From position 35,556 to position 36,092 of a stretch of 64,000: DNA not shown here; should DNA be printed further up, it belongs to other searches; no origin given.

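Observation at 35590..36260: Low-GC patch with two translationally coupled small ORFs ending at a bidirectional terminator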

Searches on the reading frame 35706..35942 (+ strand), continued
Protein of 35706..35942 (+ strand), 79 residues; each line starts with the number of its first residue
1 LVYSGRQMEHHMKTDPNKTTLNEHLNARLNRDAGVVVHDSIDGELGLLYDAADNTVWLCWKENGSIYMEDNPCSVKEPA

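Call 73: search_protein_families(library=pfam, proteins=[P0132, P0133], max_evalue=0.001)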
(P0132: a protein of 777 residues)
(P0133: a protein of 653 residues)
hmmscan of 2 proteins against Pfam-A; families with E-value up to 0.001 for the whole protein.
P0132 (777 aa): 2 families
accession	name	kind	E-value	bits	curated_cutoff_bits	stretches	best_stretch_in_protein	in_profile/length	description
PF13517.12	FG-GAP_3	-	6.4e-15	55.9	26.9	0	68-125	3-60/61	FG-GAP-like repeat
PF11198.13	DUF2857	-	7.2e-10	39.2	36.8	0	108-140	104-136/174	Protein of unknown function (DUF2857)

P0133 (653 aa): 3 families
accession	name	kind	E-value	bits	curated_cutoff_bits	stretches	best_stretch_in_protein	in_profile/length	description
PF03984.19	DUF346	-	3.5e-23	81.5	22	3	471-508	4-38/39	Repeat of unknown function (DUF346)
PF13517.12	FG-GAP_3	-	2.4e-14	54.1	26.9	1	463-520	2-60/61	FG-GAP-like repeat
PF11198.13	DUF2857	-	1.5e-05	25.2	36.8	0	413-439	110-136/174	Protein of unknown function (DUF2857)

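Call 75: fold_search(model_id=the predicted structure, library=pdb)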
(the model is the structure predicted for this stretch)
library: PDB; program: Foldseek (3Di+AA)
matches with E <= 10: 37; with E <= 0.001: 0
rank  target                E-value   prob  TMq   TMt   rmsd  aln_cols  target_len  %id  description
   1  8hhy_G                1.7e+00  0.14  0.32  0.28   4.6        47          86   17  SARS-CoV-2 Delta Spike in complex with IS-9A (released 2023-02-01)
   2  7nhn_m                2.8e+00  0.02  0.19  0.12  14.2        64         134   12  VgaL, an antibiotic resistance ABCF, in complex with 70S ribosome from Listeria monocytogenes (released 2021-05-05)
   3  9qeg_Al               3.2e+00  0.04  0.23  0.13  13.5        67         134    9  Cryo-EM structure of the 70S ribosome of a MLSb sensitive S. aureus strain "KES34" in complex with solithromycin (released 2025-06-04)
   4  9e78_0U               3.6e+00  0.08  0.28  0.07  12.8        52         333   10  48-nm repeat of the Leishmania tarentolae doublet microtubule (released 2025-03-12)
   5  8cpo                  5.0e+00  0.06  0.20  0.09   5.3        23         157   26  Crystal structure of the PolB16_OarG intein variant S1A, N183A, C111A, C165A (released 2023-05-17)
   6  1kqm_A                5.3e+00  0.04  0.26  0.04   8.9        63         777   16  SCALLOP MYOSIN S1-AMPPNP IN THE ACTIN-DETACHED CONFORMATION (released 2002-11-20)
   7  2g2k_MODEL_1_A        5.3e+00  0.04  0.28  0.14  11.6        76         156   12  NMR structure of an N-terminal fragment of the eukaryotic initiation factor 5 (eIF5) (released 2006-06-13)
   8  9hlz_QQ               5.3e+00  0.01  0.18  0.07  15.0        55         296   20  Translational activators Aep1, Aep2 and Atp25 in complex with mRNA and the yeast mitochondrial ribosome (released 2025-12-17)
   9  3wwn_B                5.7e+00  0.05  0.25  0.30  10.3        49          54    8  Crystal structure of LysZ from Thermus thermophilus complex with LysW (released 2014-11-19)
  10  6mt2_C                5.7e+00  0.05  0.28  0.15   9.7        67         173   13  Crystal structure of Inorganic Pyrophosphatase from Medicago truncatula (I23 crystal form) (released 2019-08-14)
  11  8snb_4J               6.1e+00  0.05  0.26  0.06  10.0        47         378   17  atomic model of sea urchin sperm doublet microtubule (48-nm periodicity) (released 2023-06-28)
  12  7pah_t                6.1e+00  0.03  0.29  0.19  18.6        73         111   12  70S ribosome with P- and E-site tRNAs in Mycoplasma pneumoniae cells (released 2022-05-25)
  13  8uu6_l                6.1e+00  0.02  0.19  0.11  14.9        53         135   13  Cryo-EM structure of the ratcheted Listeria innocua 70S ribosome in complex with p/E-tRNA (structure II-A) (released 2024-02-28)
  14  3ho6_B                6.5e+00  0.06  0.30  0.10  10.4        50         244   12  Structure-function analysis of inositol hexakisphosphate-induced autoprocessing in clostridium difficile toxin A (released 2009-06-23)
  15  8tyq_A                6.5e+00  0.04  0.24  0.03   8.4        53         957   17  Structure of the C-terminal half of LRRK2 bound to GZD-824 (G2019S mutant) (released 2023-12-06)
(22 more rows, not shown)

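Call 96: fold_search(model_id=the predicted structure, library=viral)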
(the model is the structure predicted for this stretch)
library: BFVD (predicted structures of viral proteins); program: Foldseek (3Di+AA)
matches with E <= 10: 238; with E <= 0.001: 0
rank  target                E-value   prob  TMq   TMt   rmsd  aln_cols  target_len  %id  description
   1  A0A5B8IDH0            7.4e-01  0.14  0.29  0.06  12.0        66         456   17  Uncharacterized protein [Mimiviridae sp. ChoanoV1]
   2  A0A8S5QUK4            7.9e-01  0.09  0.23  0.23  11.3        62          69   16  Uncharacterized protein [Siphoviridae sp. ctf4O12]
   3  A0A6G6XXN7            9.5e-01  0.13  0.33  0.05  17.2        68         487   15  Uncharacterized protein [Ochrobactrum phage vB_OspP_OH]
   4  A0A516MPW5            1.3e+00  0.16  0.31  0.35   6.4        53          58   13  (no name in the UniProt tables at hand)
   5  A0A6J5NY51            1.5e+00  0.07  0.23  0.12  13.0        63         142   13  Uncharacterized protein [uncultured Caudovirales phage]
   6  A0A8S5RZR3            1.6e+00  0.08  0.19  0.09  11.1        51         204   18  Uncharacterized protein [Myoviridae sp. ctNQV2]
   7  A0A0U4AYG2            1.6e+00  0.04  0.15  0.13  16.5        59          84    7  (no name in the UniProt tables at hand)
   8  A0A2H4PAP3            1.7e+00  0.07  0.28  0.03  13.9        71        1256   15  (no name in the UniProt tables at hand)
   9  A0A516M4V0            2.0e+00  0.07  0.31  0.03  17.7        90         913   18  (no name in the UniProt tables at hand)
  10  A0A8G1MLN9            2.0e+00  0.06  0.23  0.20   8.0        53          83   17  (no name in the UniProt tables at hand)
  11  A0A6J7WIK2            2.0e+00  0.05  0.20  0.15  11.2        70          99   13  Uncharacterized protein [uncultured Caudovirales phage]
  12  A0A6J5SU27            2.2e+00  0.16  0.32  0.43   9.1        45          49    9  Uncharacterized protein [uncultured Caudovirales phage]
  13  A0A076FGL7            2.2e+00  0.07  0.30  0.08  12.4        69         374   16  Uncharacterized protein [Aureococcus anophagefferens virus]
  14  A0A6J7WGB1            2.3e+00  0.06  0.18  0.19  10.7        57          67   12  Uncharacterized protein [uncultured Caudovirales phage]
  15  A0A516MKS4            2.5e+00  0.07  0.27  0.17  13.5        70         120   17  (no name in the UniProt tables at hand)
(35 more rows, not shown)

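Call 104: list_cluster_members(proteins=[P0006, P0001, P0003, P0124, P0129, P0127, P0131, P0125, P0128, P0130])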
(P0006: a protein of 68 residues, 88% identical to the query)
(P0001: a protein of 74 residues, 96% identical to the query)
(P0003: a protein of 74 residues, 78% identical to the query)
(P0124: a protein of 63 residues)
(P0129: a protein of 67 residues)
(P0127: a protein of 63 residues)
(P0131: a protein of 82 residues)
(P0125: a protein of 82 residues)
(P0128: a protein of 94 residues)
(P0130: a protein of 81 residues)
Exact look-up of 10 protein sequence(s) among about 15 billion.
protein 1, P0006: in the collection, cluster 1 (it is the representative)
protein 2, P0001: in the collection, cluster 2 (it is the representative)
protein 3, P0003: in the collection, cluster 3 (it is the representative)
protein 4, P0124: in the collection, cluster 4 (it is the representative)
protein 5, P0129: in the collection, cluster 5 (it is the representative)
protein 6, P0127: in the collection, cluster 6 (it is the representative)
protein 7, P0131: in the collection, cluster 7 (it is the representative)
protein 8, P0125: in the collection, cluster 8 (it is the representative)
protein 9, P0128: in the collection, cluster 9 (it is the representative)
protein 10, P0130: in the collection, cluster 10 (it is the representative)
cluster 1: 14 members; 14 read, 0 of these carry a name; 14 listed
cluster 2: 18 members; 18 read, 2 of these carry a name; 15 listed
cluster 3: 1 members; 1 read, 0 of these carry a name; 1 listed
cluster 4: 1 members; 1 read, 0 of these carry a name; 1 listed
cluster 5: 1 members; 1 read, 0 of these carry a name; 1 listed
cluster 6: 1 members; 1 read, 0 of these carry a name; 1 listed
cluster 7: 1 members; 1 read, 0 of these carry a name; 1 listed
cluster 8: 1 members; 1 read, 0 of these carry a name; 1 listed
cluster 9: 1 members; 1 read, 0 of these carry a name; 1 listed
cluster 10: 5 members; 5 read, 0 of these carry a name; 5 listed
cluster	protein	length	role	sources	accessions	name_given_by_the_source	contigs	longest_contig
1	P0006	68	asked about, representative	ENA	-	-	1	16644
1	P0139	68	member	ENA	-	-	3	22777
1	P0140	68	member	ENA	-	-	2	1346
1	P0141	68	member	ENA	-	-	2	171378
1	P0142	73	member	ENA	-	-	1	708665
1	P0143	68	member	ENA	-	-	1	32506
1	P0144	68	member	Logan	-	-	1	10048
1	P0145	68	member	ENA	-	-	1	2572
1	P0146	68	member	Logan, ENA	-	-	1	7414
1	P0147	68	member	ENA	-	-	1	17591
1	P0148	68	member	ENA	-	-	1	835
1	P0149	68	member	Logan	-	-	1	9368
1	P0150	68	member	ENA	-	-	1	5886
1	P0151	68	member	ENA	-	-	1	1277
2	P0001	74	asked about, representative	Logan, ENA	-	-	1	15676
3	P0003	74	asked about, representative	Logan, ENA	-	-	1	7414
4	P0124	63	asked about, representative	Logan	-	-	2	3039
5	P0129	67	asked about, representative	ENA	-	-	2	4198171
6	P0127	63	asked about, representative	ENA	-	-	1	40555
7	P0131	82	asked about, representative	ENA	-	-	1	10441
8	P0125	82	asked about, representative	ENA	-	-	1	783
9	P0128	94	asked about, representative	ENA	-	-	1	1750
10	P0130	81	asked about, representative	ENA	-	-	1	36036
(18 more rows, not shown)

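Call 105: find_related_loci(query=A3, collection=viral_contigs, flank=5000)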
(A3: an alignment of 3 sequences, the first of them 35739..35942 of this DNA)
Query A3 (68 aa) in viral_contigs; peptide patterns used: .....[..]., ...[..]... (x = any residue, [..] = any of these).
92 stretches matched a pattern, but none encodes a relative of the query by tblastn (E <= 1e-3).
